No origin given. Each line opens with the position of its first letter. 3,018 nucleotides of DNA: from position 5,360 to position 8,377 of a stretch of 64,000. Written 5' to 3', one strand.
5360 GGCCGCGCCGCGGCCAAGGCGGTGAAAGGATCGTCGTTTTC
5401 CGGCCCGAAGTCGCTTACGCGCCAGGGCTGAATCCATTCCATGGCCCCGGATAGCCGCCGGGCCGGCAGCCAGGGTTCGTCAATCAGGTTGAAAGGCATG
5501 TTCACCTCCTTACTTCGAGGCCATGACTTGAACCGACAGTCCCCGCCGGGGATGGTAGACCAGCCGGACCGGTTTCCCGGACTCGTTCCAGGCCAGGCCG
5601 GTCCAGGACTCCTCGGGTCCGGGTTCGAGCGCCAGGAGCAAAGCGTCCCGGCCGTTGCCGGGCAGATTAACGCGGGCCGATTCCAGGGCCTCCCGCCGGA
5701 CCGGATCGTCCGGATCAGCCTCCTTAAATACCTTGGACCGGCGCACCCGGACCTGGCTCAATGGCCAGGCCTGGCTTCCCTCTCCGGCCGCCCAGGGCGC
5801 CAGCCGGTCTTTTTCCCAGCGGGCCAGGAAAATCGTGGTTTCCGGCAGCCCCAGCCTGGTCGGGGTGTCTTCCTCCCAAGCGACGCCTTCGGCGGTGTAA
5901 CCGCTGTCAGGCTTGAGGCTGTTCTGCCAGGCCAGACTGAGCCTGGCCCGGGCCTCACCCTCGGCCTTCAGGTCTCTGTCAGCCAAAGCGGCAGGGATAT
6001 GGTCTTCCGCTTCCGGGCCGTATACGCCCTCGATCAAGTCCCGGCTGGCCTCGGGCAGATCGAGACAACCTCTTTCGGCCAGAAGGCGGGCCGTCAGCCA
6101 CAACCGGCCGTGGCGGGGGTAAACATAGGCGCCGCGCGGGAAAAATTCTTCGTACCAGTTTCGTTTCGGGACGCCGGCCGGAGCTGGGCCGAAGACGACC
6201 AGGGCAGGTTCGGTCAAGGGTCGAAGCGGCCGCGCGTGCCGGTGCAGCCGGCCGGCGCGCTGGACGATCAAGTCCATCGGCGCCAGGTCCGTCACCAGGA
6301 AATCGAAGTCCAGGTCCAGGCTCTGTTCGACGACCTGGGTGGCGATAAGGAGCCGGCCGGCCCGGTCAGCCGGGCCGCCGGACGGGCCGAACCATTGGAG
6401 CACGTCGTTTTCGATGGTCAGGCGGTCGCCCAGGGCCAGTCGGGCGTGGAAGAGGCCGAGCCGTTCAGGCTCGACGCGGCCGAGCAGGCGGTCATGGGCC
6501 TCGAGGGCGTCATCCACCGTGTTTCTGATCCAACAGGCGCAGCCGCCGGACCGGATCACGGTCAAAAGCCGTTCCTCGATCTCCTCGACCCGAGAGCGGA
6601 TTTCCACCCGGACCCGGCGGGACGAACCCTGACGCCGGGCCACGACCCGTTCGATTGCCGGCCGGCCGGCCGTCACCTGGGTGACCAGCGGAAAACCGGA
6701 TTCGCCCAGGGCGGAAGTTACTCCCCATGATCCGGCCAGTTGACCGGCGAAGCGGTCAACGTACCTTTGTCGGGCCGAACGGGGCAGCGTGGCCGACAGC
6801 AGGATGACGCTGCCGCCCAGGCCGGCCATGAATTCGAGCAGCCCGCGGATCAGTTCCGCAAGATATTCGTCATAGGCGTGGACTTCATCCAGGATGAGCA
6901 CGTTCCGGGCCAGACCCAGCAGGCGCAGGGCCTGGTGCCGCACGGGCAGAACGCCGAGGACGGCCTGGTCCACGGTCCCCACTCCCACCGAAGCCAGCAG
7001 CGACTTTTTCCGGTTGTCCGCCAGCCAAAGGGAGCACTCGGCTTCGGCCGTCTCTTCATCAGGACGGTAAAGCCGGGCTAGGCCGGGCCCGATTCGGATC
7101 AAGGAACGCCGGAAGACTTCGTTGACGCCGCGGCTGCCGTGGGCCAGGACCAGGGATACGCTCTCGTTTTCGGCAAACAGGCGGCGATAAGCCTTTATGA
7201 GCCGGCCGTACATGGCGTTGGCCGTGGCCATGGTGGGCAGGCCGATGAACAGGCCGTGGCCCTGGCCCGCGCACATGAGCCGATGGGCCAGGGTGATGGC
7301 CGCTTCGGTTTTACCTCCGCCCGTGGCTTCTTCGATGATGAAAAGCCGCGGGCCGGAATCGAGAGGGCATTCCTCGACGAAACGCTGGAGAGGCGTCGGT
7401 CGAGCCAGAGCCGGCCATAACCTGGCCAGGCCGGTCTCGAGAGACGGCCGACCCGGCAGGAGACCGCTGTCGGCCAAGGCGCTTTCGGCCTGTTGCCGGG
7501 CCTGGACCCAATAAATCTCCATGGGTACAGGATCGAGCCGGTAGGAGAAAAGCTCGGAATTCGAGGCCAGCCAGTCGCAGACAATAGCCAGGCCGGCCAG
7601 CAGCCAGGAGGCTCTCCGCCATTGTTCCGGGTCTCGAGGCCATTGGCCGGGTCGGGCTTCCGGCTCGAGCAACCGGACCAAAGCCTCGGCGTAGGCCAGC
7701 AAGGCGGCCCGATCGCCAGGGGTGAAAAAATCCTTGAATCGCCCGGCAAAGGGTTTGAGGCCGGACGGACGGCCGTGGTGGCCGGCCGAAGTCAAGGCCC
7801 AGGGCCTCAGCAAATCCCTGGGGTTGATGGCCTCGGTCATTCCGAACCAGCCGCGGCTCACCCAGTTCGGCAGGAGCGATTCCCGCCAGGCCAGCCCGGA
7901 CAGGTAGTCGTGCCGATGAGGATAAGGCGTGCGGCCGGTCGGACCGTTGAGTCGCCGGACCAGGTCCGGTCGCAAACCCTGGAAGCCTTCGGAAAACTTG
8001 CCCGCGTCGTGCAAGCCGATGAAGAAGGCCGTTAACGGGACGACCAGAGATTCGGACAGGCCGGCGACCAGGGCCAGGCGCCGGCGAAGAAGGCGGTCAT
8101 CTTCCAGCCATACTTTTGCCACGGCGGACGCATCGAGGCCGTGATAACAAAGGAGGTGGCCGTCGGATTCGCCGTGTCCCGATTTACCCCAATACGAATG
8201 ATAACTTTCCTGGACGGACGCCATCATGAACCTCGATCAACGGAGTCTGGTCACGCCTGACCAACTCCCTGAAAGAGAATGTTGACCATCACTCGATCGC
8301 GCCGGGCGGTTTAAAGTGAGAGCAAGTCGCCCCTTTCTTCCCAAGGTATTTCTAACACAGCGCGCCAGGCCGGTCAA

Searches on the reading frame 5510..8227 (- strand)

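Call 71: search_protein_families(library=pfam, proteins=[window:5510-8227:-], max_evalue=0.000001)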
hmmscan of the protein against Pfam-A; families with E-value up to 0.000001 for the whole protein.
window:5510-8227:- (905 aa): 2 families
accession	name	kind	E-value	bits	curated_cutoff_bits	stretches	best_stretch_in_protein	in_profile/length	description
PF18019.7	Cas3_HD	-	1.7e-35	123.4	23.1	1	13-227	1-207/207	Cas3, HD domain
PF22590.2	Cas3-like_C_2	-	1.8e-32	112.2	27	1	561-666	2-106/106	CRISPR-associated nuclease/helicase Cas3, C-terminal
